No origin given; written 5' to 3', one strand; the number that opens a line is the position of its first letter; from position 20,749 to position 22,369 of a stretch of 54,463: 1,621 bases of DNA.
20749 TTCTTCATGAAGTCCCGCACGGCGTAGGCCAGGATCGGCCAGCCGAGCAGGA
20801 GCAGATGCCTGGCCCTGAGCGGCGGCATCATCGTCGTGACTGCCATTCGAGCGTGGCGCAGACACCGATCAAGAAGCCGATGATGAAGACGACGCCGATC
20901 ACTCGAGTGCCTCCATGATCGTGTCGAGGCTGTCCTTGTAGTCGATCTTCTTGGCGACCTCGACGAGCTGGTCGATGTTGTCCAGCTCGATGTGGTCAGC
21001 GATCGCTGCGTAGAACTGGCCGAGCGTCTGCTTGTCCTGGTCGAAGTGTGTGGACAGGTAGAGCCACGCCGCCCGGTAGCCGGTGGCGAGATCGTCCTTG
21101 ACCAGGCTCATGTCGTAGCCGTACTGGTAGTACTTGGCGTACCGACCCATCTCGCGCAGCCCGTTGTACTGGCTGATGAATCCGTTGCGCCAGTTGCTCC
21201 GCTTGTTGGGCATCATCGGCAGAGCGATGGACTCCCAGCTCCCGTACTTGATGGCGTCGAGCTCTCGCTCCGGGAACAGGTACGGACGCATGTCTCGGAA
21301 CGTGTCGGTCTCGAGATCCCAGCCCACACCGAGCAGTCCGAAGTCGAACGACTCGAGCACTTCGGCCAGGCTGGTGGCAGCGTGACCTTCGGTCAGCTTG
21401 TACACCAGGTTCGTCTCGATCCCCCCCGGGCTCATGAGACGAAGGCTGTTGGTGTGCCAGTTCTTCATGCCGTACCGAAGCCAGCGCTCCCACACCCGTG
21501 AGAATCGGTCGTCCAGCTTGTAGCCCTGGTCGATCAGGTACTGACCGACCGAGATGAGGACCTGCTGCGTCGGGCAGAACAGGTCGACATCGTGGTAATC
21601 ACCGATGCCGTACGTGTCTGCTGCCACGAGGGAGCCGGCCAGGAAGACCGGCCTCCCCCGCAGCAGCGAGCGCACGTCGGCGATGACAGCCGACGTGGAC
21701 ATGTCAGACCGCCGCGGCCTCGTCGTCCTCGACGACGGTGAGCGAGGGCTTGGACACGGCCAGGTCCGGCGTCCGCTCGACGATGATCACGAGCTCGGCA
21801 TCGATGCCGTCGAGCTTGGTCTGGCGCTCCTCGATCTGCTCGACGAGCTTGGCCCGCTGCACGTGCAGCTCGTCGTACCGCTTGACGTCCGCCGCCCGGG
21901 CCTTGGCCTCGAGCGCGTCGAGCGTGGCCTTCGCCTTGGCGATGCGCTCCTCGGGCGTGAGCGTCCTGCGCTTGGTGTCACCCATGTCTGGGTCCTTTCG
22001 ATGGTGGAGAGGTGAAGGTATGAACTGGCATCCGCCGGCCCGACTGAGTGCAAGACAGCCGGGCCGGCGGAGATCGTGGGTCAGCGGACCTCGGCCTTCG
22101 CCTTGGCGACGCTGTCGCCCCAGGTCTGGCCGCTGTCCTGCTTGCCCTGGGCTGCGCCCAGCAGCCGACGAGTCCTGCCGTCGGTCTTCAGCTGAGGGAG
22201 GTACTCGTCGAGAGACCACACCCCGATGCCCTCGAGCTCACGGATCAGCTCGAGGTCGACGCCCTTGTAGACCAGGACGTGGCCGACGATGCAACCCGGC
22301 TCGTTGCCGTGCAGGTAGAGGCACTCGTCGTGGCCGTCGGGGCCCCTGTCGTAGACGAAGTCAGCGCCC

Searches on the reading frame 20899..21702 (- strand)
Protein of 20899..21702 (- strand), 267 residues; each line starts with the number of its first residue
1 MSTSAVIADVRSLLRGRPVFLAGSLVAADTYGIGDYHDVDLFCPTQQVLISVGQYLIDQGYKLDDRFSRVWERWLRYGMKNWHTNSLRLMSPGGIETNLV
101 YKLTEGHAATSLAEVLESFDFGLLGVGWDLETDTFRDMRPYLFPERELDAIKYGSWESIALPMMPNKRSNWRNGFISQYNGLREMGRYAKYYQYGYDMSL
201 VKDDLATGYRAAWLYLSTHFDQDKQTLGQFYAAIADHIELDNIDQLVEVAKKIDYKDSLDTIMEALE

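Call 69: search_protein_families(library=pfam, max_evalue=0.01, proteins=[window:20899-21702:-])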
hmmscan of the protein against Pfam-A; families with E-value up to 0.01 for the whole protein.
window:20899-21702:- (267 aa): 0 families

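Call 70: search_protein_families(library=phrogs, max_evalue=0.001, proteins=[window:20899-21702:-])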
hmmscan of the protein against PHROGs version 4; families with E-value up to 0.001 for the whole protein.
window:20899-21702:- (267 aa): 0 families

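Call 81: search_solved_structures(query=window:20899-21702:-, max_evalue=1)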
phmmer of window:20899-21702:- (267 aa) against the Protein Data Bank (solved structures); distinct sequences matched with E-value up to 1: 0.

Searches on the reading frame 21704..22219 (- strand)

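Call 69: search_protein_families(library=pfam, max_evalue=0.01, proteins=[window:21704-22219:-])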
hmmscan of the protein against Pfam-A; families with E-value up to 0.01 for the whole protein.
window:21704-22219:- (171 aa): 1 family
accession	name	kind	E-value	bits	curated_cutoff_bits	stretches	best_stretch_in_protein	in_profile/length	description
PF13870.11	CCDC113_CCDC96_CC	-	0.0034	17.6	31.6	1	74-137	3-66/177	CCDC113/CCDC96, coiled-coil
